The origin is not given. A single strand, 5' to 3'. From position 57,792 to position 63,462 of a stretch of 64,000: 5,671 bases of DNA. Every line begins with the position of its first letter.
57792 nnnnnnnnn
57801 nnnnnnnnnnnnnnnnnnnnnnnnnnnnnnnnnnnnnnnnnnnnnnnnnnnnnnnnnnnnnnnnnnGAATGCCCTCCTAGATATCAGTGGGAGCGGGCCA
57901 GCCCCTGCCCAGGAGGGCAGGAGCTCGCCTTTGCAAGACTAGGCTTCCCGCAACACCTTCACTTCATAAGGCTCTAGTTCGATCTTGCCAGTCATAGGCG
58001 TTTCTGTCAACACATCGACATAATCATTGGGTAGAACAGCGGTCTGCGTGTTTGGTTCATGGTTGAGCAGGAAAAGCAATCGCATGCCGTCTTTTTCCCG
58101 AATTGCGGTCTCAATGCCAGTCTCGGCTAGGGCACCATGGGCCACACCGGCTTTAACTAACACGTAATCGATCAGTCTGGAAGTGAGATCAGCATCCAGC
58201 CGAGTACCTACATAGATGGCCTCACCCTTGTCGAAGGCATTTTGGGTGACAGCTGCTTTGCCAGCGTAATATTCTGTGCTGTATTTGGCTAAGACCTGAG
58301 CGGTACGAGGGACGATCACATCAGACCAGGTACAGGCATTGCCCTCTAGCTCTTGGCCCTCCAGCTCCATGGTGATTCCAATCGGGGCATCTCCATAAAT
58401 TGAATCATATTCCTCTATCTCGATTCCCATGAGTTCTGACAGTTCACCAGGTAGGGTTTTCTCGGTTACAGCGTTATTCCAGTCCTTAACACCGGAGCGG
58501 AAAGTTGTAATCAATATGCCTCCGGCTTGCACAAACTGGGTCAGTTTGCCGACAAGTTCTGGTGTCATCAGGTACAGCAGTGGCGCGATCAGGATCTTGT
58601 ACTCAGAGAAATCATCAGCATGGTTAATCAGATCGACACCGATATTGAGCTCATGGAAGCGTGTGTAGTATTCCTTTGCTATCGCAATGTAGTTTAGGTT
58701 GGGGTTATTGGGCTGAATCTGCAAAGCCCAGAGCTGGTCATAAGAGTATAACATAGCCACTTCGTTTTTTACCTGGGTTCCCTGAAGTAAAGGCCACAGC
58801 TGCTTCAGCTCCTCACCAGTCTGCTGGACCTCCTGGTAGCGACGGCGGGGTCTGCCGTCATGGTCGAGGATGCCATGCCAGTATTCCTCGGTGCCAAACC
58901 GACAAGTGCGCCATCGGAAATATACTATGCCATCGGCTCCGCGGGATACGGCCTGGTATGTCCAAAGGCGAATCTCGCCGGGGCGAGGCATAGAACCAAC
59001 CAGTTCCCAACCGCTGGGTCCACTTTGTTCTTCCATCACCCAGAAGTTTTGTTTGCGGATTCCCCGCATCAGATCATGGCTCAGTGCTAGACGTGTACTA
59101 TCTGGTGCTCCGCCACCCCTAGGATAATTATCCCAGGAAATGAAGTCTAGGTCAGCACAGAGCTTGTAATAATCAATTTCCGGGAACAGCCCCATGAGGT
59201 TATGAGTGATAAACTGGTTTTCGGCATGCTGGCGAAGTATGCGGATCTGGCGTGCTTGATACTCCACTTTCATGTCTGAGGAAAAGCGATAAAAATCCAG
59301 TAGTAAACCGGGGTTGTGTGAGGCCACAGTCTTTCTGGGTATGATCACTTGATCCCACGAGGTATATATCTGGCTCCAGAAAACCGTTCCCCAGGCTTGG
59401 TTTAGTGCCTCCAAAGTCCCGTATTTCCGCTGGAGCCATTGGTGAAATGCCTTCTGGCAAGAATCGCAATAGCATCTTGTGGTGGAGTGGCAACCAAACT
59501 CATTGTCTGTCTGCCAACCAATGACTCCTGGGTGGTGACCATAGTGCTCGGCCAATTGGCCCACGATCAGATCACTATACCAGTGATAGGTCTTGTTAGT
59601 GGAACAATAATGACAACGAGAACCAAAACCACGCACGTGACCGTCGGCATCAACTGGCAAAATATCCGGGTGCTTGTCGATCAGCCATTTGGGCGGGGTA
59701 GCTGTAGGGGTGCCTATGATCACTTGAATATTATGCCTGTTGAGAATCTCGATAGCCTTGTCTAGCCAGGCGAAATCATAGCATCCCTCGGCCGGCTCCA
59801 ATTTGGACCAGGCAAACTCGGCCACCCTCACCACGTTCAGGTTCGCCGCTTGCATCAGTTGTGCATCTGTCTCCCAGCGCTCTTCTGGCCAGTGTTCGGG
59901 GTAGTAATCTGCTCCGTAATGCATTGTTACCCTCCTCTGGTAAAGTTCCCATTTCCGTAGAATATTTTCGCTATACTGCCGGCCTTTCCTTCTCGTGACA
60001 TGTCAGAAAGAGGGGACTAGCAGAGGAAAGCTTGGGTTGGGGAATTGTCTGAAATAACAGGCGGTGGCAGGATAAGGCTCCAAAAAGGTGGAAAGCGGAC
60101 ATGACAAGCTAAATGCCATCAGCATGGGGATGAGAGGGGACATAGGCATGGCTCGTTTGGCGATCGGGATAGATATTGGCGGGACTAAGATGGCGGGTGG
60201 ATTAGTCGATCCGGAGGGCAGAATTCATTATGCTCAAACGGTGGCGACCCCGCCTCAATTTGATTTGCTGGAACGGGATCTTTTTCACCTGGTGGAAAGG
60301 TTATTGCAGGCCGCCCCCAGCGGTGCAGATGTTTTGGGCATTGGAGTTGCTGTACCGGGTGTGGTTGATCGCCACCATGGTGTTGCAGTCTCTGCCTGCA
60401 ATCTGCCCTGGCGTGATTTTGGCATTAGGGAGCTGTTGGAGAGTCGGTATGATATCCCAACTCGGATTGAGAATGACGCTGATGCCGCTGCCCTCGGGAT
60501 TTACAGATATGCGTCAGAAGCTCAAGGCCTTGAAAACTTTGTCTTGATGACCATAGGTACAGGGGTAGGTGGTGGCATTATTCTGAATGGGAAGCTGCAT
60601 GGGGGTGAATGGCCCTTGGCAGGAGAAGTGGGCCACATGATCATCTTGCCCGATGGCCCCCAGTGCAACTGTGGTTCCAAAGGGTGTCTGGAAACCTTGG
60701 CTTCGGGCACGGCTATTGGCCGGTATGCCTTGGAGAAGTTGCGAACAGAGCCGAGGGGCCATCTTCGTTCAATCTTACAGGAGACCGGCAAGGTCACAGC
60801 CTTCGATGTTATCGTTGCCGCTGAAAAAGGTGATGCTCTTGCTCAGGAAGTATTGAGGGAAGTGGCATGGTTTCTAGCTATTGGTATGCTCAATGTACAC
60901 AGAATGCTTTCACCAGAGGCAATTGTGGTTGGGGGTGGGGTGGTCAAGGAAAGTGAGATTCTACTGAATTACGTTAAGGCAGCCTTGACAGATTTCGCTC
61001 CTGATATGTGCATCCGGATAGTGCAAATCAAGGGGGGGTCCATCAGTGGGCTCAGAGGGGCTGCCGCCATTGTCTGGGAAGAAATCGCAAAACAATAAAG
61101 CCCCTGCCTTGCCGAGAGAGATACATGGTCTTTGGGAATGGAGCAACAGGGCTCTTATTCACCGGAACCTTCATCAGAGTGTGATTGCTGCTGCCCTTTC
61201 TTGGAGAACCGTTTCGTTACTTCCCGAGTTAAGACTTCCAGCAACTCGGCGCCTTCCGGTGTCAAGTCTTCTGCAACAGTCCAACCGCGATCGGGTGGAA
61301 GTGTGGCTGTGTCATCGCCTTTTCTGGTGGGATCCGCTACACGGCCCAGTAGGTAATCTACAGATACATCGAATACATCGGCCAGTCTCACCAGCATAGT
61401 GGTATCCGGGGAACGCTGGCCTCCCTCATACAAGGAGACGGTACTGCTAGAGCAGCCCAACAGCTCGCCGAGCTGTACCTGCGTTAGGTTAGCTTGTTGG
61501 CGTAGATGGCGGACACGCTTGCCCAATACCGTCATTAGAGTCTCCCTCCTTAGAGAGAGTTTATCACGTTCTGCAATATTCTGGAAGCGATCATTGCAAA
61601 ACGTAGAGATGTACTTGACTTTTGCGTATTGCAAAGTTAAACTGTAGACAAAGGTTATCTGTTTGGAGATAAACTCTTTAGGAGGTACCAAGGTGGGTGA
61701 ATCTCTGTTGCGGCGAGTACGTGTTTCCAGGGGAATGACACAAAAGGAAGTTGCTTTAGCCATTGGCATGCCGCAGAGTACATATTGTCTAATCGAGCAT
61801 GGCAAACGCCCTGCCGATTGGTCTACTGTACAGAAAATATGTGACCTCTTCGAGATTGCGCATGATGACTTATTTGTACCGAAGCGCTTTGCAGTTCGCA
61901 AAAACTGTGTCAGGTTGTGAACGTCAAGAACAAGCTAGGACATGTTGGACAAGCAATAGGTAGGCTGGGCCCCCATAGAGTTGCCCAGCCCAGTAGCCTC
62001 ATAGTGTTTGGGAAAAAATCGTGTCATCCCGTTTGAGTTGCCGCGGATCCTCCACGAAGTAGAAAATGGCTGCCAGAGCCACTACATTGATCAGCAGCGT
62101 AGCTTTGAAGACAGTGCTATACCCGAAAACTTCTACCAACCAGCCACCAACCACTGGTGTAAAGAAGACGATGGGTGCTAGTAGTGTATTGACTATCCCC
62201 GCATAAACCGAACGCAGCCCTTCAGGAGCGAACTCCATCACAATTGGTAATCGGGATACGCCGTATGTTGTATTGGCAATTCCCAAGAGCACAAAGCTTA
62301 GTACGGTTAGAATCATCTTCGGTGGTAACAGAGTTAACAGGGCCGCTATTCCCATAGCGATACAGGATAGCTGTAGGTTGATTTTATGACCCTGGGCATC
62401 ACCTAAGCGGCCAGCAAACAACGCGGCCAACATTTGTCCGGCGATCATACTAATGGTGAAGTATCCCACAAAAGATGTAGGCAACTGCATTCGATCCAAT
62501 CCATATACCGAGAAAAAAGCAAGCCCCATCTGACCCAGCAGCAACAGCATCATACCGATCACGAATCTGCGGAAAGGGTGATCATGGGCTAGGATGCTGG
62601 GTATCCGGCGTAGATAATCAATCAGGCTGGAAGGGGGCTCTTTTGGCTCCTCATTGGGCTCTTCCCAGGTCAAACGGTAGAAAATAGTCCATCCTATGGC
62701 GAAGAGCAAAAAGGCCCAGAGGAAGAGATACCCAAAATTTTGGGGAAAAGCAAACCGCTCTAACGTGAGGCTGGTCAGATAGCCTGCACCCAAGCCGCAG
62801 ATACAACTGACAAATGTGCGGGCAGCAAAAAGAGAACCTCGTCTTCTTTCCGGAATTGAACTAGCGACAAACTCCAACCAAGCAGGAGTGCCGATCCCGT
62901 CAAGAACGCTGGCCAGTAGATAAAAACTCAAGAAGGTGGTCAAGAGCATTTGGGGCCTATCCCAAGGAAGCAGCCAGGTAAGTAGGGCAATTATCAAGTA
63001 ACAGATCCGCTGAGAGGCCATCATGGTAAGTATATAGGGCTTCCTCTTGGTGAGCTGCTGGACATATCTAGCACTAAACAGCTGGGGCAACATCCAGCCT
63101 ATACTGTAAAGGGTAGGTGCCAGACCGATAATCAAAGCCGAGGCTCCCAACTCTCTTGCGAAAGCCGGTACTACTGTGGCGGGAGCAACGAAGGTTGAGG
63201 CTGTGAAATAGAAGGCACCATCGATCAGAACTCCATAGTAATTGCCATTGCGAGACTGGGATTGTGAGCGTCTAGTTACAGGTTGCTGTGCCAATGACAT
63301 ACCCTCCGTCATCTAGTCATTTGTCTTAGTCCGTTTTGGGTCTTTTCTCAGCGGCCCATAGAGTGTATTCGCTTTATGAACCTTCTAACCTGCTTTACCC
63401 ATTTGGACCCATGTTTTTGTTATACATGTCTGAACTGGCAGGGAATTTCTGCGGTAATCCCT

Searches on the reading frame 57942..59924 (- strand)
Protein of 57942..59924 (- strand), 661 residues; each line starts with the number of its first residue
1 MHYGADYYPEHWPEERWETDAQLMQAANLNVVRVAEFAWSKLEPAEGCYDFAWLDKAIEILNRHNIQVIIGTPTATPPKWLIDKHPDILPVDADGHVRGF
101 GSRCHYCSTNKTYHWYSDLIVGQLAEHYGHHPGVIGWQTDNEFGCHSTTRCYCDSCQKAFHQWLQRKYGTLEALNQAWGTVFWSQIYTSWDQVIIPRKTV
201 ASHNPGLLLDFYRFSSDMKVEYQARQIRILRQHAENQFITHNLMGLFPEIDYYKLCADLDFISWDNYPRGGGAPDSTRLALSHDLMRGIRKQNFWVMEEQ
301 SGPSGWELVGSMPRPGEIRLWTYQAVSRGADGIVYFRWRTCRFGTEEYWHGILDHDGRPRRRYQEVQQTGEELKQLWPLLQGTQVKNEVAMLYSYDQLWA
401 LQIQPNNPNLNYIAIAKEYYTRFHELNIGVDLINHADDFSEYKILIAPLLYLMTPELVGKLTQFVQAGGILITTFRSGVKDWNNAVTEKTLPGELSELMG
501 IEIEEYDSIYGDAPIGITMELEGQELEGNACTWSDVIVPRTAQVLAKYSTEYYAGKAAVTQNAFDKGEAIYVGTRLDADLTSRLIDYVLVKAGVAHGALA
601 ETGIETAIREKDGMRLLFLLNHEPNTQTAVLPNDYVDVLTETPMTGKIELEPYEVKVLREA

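Call 10: search_protein_families(library=pfam, proteins=[window:57942-59924:-], max_evalue=0.00001)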
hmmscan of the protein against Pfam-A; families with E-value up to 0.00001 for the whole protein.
window:57942-59924:- (661 aa): 3 families
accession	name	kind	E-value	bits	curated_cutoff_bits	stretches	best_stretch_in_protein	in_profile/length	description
PF02449.21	Glyco_hydro_42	-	2e-151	505.1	21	1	6-376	1-376/376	Beta-galactosidase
PF08532.16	Glyco_hydro_42M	-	3.2e-60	203.6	25.8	1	388-594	2-206/207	Beta-galactosidase trimerisation domain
PF08533.16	Glyco_hydro_42C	-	9.7e-13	48.1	21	1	603-660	1-58/58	Beta-galactosidase C-terminal domain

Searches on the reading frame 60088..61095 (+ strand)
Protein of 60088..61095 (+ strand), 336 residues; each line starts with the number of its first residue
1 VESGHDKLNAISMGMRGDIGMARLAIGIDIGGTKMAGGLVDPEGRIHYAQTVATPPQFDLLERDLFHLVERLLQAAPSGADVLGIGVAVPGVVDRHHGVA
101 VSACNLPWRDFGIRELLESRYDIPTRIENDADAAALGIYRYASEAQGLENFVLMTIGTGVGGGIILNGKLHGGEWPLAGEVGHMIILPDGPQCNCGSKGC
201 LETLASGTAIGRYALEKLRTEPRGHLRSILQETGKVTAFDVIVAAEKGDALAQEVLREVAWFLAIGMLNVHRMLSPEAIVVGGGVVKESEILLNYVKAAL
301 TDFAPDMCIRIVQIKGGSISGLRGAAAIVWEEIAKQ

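Call 10: search_protein_families(library=pfam, proteins=[window:60088-61095:+], max_evalue=0.00001)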
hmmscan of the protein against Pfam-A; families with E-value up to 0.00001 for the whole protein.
window:60088-61095:+ (336 aa): 2 families
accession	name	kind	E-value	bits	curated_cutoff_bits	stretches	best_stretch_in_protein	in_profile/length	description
PF00480.26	ROK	-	1.1e-68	232.3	22.9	1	26-330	2-292/294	ROK family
PF01869.26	BcrAD_BadFG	-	1.5e-06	28.4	31.5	1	26-297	1-245/271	BadF/BadG/BcrA/BcrD ATPase family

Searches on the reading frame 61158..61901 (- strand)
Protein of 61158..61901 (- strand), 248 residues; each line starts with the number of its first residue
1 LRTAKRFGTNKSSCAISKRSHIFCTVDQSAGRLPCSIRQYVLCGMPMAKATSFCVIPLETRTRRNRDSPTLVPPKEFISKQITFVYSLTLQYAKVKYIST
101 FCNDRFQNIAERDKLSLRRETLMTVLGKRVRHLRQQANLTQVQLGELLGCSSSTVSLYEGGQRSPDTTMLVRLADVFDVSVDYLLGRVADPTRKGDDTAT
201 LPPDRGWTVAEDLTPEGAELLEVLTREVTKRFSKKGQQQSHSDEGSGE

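Call 10: search_protein_families(library=pfam, proteins=[window:61158-61901:-], max_evalue=0.00001)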
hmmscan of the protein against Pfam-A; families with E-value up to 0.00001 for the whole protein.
window:61158-61901:- (248 aa): 3 families
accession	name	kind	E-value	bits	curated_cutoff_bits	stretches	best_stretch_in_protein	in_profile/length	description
PF13560.12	HTH_31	-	1.9e-15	57.4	27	1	126-182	2-59/64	Helix-turn-helix domain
PF01381.28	HTH_3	-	2e-13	50.6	23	1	131-184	2-55/55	Helix-turn-helix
PF12844.13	HTH_19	-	2.2e-07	31.1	30.2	1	127-185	1-59/64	Helix-turn-helix domain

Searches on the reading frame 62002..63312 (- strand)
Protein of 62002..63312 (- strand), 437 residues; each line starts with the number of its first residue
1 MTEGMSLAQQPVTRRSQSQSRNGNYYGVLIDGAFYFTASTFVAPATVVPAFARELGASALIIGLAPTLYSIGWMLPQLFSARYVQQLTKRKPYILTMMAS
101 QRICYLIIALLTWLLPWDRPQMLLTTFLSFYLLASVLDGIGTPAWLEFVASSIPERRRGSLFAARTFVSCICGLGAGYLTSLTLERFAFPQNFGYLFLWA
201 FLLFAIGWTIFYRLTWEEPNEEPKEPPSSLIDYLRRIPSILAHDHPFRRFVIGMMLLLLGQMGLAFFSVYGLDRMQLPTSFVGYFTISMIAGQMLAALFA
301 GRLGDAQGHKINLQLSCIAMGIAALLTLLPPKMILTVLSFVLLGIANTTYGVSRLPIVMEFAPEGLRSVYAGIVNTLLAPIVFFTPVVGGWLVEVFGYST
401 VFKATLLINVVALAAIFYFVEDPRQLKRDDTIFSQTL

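Call 10: search_protein_families(library=pfam, proteins=[window:62002-63312:-], max_evalue=0.00001)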
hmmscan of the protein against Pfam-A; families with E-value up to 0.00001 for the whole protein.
window:62002-63312:- (437 aa): 1 family
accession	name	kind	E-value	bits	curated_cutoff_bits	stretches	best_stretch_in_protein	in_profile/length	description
PF07690.21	MFS_1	-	3.7e-31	108.7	33.4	2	34-377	7-338/347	Major Facilitator Superfamily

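Call 34: find_encoding_contigs(protein=window:62002-63312:-, flank=10000, max_places=3)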
Protein window:62002-63312:- (437 aa): 5 contigs read that carry it; 3 places shown.
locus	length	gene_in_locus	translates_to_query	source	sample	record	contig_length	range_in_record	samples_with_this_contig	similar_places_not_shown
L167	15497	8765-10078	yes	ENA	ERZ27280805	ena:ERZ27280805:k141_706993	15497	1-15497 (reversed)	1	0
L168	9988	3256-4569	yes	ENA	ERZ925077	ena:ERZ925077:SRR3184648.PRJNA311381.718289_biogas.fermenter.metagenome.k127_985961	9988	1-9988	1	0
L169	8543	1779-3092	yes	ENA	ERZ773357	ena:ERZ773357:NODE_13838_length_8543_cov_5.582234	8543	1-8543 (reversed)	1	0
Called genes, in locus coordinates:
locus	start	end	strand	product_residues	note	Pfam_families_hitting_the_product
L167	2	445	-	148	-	?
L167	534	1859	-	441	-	PF00724:Oxidored_FMN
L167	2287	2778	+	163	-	PF00258:Flavodoxin_1, PF12724:Flavodoxin_5 (weak), PF03358:FMN_red (weak)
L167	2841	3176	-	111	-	PF17253:DUF5320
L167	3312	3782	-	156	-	PF02001:DUF134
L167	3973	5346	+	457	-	PF07690:MFS_1, PF12832:MFS_1_like, PF07690:MFS_1 (weak)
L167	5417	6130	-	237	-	PF01738:DLH, PF02129:Peptidase_S15, PF06500:FrsA-like (weak), PF20434:BD-FAE, PF00561:Abhydrolase_1, PF12146:Hydrolase_4, PF12697:Abhydrolase_6, PF00326:Peptidase_S9, +1 more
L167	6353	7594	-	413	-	PF01476:LysM, PF05489:Phage_tail_X (faint), PF23457:LysM2_NFP (weak), PF01476:LysM, PF23457:LysM2_NFP (weak), PF01476:LysM, PF23457:LysM2_NFP (weak), PF01476:LysM, +5 more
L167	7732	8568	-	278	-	PF01261:AP_endonuc_2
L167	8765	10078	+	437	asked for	PF07690:MFS_1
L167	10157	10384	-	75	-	PF12844:HTH_19 (weak), PF13560:HTH_31, PF01381:HTH_3, PF13443:HTH_26 (weak)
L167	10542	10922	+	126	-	PF13560:HTH_31, PF01381:HTH_3, PF12844:HTH_19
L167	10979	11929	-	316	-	PF00480:ROK, PF01869:BcrAD_BadFG (weak)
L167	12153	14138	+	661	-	PF02449:Glyco_hydro_42, PF08532:Glyco_hydro_42M, PF08533:Glyco_hydro_42C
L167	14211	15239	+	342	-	PF01170:UPF0020, PF13847:Methyltransf_31, PF08241:Methyltransf_11 (weak), PF13649:Methyltransf_25 (weak)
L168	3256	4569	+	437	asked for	PF07690:MFS_1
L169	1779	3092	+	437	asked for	PF07690:MFS_1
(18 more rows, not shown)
